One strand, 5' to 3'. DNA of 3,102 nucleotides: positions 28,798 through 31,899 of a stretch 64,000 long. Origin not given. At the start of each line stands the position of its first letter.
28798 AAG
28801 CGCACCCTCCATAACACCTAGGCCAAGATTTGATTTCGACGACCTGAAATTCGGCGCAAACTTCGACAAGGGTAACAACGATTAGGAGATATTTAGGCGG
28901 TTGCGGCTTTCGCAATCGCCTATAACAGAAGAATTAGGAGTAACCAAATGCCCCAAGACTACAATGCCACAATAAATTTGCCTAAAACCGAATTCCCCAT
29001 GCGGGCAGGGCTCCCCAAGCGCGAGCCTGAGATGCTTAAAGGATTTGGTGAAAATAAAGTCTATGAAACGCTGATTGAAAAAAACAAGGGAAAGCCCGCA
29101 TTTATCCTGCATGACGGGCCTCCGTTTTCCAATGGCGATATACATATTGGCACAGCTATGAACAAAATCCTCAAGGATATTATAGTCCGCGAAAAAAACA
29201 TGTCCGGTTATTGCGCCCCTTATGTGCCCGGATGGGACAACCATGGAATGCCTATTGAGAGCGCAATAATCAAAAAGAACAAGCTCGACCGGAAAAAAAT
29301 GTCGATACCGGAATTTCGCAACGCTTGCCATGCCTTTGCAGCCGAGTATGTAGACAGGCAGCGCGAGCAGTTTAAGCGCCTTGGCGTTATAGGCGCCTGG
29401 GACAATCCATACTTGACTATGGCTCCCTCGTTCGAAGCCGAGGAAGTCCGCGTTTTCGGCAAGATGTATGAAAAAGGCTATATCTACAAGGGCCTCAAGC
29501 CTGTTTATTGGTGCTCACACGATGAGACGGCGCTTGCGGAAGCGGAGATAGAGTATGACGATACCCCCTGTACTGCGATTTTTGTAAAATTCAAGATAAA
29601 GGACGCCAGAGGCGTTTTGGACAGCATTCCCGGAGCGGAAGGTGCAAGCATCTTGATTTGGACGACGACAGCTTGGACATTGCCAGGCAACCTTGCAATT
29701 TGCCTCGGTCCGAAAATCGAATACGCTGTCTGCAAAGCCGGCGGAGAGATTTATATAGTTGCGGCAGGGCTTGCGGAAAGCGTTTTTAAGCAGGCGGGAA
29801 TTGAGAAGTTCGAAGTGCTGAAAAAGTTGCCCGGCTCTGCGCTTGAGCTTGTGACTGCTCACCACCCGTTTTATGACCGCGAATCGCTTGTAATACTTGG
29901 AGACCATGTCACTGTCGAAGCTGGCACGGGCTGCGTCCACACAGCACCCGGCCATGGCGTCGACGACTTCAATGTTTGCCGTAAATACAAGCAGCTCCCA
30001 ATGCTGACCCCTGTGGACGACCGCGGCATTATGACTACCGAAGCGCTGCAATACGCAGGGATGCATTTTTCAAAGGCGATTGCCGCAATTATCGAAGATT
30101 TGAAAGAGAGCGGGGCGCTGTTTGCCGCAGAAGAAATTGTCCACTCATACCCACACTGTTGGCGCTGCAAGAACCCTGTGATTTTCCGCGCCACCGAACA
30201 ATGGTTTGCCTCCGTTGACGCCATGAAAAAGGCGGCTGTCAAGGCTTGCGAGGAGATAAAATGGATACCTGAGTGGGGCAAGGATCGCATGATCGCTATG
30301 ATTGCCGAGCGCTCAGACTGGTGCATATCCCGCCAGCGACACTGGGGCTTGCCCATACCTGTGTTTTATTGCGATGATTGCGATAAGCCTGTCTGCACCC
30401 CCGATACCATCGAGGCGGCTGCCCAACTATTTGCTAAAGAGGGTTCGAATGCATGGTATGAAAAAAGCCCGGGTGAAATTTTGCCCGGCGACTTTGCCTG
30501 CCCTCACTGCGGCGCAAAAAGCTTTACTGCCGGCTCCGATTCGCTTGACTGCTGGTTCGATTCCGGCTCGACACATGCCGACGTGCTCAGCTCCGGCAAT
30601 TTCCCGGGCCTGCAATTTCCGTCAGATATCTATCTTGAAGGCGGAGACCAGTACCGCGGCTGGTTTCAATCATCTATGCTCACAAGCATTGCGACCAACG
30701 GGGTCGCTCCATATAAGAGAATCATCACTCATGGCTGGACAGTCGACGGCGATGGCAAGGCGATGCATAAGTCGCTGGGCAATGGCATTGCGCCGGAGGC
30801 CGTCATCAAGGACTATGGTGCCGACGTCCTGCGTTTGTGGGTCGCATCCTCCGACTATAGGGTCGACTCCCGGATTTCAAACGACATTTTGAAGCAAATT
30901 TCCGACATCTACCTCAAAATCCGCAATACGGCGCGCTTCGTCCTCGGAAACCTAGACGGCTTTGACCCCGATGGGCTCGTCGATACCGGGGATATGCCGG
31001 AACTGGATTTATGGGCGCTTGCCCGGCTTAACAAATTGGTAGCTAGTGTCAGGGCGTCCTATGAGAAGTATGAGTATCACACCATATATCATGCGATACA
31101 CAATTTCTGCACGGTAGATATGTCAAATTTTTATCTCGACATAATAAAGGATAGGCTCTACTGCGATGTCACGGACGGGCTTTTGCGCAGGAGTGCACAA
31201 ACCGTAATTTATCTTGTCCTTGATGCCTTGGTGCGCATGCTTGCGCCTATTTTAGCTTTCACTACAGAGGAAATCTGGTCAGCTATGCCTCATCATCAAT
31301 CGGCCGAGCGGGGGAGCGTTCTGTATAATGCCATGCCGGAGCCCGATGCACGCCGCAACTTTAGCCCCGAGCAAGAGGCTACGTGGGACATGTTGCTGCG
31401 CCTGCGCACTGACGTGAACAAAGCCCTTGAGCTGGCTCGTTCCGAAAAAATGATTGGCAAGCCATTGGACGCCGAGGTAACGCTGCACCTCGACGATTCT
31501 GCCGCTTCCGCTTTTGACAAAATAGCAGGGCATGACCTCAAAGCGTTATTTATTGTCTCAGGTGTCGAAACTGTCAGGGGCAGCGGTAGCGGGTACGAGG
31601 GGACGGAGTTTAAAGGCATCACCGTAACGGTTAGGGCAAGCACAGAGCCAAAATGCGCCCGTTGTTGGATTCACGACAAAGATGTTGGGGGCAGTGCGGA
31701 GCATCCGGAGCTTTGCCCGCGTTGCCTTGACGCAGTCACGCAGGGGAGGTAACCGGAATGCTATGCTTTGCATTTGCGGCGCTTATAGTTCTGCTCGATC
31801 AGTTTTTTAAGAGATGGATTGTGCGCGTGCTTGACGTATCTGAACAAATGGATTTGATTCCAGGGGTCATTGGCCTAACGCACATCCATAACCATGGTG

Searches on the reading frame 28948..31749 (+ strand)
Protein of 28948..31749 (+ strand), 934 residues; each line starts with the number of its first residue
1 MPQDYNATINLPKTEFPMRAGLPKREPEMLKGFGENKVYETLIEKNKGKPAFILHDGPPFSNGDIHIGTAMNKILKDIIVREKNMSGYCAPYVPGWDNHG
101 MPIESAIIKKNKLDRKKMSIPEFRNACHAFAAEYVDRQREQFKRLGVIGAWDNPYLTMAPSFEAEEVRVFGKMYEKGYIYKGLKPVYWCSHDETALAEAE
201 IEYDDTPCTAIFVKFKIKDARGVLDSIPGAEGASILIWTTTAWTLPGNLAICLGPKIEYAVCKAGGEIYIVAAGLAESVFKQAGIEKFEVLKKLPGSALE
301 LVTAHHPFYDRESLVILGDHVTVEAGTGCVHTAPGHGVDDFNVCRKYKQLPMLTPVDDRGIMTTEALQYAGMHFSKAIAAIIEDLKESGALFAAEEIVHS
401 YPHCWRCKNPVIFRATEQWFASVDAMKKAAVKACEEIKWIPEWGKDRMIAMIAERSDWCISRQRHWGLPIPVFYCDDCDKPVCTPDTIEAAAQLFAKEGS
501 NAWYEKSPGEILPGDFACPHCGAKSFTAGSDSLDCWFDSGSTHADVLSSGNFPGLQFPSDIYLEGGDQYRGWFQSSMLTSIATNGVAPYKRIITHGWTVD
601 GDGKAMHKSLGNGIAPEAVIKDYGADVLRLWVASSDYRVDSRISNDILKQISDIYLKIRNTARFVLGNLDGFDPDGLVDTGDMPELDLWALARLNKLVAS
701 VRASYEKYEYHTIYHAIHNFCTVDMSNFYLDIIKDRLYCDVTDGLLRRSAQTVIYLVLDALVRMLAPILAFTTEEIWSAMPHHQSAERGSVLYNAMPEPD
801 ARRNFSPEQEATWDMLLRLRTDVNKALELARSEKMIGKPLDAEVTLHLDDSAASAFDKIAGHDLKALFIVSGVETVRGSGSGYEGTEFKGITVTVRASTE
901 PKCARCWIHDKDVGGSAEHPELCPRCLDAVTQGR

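Call 43: search_protein_families(library=pfam, proteins=[window:28948-31749:+], max_evalue=0.00001)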
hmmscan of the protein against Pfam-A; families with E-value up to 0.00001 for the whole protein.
window:28948-31749:+ (934 aa): 5 families
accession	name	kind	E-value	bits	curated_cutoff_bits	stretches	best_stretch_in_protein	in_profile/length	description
PF00133.28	tRNA-synt_1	-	3.8e-135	451.3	22.7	1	30-643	3-413/414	tRNA synthetases class I (I, L, M and V)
PF08264.19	Anticodon_1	-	1.1e-33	116.6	25.1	1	687-845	1-147/148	Anticodon-binding domain of tRNA ligase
PF09334.17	tRNA-synt_1g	-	6.9e-23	81.5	20.1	1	59-203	8-137/391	tRNA synthetases class I (M)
PF06827.20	zf-FPG_IleRS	-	5.3e-08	33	21.3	1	902-928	3-29/30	Zinc finger found in FPG and IleRS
PF01406.26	tRNA-synt_1e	-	8.3e-07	29.1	27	0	579-650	228-298/301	tRNA synthetases class I (C) catalytic domain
